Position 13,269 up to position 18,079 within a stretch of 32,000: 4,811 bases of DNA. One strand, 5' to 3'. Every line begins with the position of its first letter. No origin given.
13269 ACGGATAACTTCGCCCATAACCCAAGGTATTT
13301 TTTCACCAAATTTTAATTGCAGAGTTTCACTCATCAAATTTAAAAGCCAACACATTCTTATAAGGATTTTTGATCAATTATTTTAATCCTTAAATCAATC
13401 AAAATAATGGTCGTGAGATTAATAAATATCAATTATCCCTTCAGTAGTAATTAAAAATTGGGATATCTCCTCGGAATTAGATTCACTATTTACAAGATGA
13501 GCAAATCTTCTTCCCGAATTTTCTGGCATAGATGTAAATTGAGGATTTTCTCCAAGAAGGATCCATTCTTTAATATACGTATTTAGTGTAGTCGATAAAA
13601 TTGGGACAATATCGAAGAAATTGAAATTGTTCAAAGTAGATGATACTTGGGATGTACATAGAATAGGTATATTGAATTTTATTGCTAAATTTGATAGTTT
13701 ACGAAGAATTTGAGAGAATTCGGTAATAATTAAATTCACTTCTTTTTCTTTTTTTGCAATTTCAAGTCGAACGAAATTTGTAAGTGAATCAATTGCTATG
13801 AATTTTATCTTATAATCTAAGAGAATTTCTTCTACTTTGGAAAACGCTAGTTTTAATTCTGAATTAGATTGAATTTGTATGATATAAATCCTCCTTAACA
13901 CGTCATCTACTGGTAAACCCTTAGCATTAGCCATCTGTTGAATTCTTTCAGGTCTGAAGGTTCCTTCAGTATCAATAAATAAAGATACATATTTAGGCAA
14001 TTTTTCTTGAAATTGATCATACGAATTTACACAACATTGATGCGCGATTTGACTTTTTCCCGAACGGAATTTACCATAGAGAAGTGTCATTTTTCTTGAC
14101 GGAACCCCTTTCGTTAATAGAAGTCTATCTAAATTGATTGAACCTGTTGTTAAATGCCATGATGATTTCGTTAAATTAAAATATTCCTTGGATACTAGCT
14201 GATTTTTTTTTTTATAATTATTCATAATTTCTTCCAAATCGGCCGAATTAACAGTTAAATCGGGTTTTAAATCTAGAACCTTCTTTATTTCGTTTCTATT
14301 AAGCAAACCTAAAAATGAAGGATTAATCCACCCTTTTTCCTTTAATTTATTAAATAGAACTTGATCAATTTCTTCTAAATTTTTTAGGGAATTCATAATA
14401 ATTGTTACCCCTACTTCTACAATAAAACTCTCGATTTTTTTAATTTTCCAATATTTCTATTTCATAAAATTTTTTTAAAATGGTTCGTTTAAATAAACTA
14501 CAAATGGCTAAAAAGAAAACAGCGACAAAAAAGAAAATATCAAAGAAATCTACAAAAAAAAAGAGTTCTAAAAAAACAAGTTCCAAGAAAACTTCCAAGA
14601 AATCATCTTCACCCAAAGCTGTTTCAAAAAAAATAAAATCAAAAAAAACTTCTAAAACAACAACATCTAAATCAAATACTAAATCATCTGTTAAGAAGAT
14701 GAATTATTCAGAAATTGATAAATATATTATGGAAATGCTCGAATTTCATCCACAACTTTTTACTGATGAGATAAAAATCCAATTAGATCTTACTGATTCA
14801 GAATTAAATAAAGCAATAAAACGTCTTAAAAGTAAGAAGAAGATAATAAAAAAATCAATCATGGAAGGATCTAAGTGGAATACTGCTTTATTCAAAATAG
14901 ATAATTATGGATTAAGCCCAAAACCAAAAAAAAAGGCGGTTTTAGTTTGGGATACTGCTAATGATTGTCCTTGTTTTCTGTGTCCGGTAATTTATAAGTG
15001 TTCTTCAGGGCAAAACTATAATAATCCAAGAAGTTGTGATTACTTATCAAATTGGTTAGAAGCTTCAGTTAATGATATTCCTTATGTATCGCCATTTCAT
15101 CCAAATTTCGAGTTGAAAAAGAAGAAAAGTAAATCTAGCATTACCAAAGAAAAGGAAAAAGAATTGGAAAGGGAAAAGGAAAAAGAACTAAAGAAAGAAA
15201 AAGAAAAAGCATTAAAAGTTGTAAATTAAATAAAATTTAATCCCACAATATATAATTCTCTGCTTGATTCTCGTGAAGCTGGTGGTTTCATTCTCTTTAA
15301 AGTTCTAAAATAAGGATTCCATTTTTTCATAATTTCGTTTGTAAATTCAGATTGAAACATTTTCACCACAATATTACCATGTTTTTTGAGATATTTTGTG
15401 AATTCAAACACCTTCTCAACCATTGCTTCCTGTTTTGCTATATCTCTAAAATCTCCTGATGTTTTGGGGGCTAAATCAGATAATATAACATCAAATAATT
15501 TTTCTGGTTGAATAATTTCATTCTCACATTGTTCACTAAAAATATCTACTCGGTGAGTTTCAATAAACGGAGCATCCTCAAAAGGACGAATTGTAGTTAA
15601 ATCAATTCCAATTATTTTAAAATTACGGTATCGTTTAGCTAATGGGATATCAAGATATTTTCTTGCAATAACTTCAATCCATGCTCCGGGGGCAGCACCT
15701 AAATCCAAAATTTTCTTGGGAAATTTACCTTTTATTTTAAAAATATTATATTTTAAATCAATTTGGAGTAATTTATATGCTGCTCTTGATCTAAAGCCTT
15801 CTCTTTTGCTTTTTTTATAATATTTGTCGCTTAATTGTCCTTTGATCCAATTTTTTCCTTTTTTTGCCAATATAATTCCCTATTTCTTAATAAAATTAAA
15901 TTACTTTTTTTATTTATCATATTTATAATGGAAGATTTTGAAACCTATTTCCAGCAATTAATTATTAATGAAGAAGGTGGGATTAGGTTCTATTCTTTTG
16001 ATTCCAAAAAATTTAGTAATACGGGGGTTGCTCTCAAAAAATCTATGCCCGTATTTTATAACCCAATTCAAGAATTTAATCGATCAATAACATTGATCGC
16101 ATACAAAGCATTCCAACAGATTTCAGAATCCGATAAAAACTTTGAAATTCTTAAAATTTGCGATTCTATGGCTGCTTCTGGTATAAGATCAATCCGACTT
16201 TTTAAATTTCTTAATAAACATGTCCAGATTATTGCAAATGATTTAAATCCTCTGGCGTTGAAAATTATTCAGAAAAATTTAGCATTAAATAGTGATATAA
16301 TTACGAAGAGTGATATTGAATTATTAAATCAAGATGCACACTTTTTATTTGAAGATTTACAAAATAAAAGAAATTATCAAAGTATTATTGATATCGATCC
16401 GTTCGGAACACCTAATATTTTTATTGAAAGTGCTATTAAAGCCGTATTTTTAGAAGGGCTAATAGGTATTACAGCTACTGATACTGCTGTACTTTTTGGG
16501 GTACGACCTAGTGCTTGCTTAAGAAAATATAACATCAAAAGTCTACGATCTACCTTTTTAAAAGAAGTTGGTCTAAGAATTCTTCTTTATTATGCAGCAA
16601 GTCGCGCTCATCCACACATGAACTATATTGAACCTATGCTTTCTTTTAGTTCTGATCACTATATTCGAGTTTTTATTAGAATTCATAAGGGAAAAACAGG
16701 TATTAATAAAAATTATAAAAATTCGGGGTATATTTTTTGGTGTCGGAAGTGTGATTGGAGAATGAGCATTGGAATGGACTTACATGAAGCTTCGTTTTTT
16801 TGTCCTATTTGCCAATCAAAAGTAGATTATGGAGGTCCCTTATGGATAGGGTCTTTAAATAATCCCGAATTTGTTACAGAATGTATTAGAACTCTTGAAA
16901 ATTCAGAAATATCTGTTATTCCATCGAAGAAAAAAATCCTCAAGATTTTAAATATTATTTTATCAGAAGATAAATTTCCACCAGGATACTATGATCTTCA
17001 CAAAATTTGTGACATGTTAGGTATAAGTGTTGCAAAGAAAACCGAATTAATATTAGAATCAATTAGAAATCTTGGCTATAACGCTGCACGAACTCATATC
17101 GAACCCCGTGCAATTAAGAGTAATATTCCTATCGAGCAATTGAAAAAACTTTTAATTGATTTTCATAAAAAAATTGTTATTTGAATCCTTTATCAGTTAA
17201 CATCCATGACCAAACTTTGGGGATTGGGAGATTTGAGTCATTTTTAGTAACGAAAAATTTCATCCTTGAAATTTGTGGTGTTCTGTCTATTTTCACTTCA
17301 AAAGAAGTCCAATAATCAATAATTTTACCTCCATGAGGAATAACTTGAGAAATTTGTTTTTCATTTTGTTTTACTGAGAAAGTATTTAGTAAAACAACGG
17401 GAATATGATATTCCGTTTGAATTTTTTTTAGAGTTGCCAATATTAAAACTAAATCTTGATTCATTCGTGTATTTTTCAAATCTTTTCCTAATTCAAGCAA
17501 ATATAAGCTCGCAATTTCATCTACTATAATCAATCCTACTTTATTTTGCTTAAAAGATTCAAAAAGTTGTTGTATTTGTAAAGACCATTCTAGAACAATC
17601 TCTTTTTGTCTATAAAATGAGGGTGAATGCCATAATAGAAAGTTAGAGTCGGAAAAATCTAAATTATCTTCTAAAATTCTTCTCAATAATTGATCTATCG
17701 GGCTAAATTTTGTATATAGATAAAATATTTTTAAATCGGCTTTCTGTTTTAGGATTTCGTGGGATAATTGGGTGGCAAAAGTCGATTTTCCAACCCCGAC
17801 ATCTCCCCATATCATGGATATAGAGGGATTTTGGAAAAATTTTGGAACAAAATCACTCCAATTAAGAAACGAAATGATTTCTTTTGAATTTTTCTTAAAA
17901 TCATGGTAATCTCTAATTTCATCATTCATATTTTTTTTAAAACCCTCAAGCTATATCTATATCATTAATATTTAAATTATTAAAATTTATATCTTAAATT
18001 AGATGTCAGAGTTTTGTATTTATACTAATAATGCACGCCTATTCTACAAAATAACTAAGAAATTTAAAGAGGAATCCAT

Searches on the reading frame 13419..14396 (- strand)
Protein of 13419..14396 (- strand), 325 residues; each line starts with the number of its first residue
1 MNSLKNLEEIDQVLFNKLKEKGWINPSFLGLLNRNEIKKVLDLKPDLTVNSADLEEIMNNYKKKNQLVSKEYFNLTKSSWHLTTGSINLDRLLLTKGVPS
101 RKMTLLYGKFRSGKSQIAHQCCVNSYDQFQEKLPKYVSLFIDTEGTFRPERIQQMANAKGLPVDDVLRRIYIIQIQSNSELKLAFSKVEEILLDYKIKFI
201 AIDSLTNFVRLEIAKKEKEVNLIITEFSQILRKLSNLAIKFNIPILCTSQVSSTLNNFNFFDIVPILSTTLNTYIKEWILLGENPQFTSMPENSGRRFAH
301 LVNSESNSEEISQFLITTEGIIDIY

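Call 32: search_protein_families(library=pfam, proteins=[window:13419-14396:-], max_evalue=0.01)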
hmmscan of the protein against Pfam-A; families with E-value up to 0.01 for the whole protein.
window:13419-14396:- (325 aa): 5 families
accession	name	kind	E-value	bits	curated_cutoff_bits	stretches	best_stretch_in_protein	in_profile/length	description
PF08423.17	Rad51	-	2.4e-30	106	22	1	81-258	7-182/244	Rad51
PF06745.19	ATPase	-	1.4e-07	31.6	26.6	1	84-236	3-156/231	KaiC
PF00154.27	RecA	-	6.5e-06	26.2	27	1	80-252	31-189/262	recA bacterial DNA recombination protein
PF03796.21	DnaB_C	-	1.1e-05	25.4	27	1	171-257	104-184/255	DnaB-like helicase C terminal domain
PF13481.12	AAA_25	-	0.00028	21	27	1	96-233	27-179/195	AAA domain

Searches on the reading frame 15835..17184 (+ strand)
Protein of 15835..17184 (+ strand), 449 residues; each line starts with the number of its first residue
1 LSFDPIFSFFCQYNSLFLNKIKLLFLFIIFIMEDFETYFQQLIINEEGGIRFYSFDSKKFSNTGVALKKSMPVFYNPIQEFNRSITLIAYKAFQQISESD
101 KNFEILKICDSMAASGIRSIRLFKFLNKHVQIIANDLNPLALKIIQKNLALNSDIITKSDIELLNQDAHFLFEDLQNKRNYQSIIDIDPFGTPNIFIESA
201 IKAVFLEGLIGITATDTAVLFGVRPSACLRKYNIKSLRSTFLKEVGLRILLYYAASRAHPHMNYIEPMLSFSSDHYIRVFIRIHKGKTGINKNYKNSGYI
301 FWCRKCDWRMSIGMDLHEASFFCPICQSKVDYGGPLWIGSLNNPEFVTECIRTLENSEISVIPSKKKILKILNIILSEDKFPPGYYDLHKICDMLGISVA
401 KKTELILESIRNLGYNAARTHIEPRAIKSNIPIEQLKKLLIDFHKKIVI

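Call 4: search_protein_families(library=pfam, proteins=[window:15835-17184:+], max_evalue=0.01)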
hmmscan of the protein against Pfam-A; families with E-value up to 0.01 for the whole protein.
window:15835-17184:+ (449 aa): 1 family
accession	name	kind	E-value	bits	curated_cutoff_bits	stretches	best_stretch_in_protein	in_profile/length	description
PF02005.22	TRM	-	9.5e-100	334.8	27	1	65-439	12-374/376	N2,N2-dimethylguanosine tRNA methyltransferase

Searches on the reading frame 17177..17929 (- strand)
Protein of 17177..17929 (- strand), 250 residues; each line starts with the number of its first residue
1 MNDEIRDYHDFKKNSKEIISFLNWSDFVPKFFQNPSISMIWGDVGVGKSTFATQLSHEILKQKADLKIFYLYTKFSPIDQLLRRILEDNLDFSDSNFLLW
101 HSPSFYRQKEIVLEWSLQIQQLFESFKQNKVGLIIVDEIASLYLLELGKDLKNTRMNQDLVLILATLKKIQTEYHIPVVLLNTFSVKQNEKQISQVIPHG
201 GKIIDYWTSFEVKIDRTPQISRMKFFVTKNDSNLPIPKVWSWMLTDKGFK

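Call 4: search_protein_families(library=pfam, proteins=[window:17177-17929:-], max_evalue=0.01)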
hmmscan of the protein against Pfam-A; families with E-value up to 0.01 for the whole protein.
window:17177-17929:- (250 aa): 13 families
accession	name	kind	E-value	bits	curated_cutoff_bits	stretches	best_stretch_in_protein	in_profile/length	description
PF13481.12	AAA_25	-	2.8e-06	27.6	27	1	28-180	26-186/195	AAA domain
PF03796.21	DnaB_C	-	1.1e-05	25.4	27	1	124-191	122-185/255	DnaB-like helicase C terminal domain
PF13401.12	AAA_22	-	1.2e-05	26.1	27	1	35-164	5-120/130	AAA domain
PF05621.17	TniB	-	9.1e-05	22.4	22.4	0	119-183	108-162/189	Bacterial TniB protein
PF08423.17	Rad51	-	0.00025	20.8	22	1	119-211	110-206/244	Rad51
PF00004.35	AAA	-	0.00056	20.8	21.2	1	39-150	2-74/131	ATPase family associated with various cellular activities (AAA)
PF20720.3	nSTAND3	-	0.0026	17.9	27.2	1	37-82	19-61/155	Novel STAND NTPase 3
PF01637.24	ATPase_2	-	0.0035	17.6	33.2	1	34-166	19-137/225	ATPase domain predominantly from Archaea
PF00308.24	Bac_DnaA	-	0.0069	17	23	0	38-73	37-72/162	Bacterial DnaA ATPAse domain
PF04851.21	ResIII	-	0.0079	16.5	22.5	0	33-138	21-133/164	Type III restriction enzyme, res subunit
PF00910.28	RNA_helicase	-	0.0082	17.1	21.5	0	39-73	2-36/105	RNA helicase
PF13238.12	AAA_18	-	0.0087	17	29.4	0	40-151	3-92/128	AAA domain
PF24883.2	NPHP3_N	-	0.0096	16.6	24.8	0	34-90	21-80/164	Nephrocystin 3, N-terminal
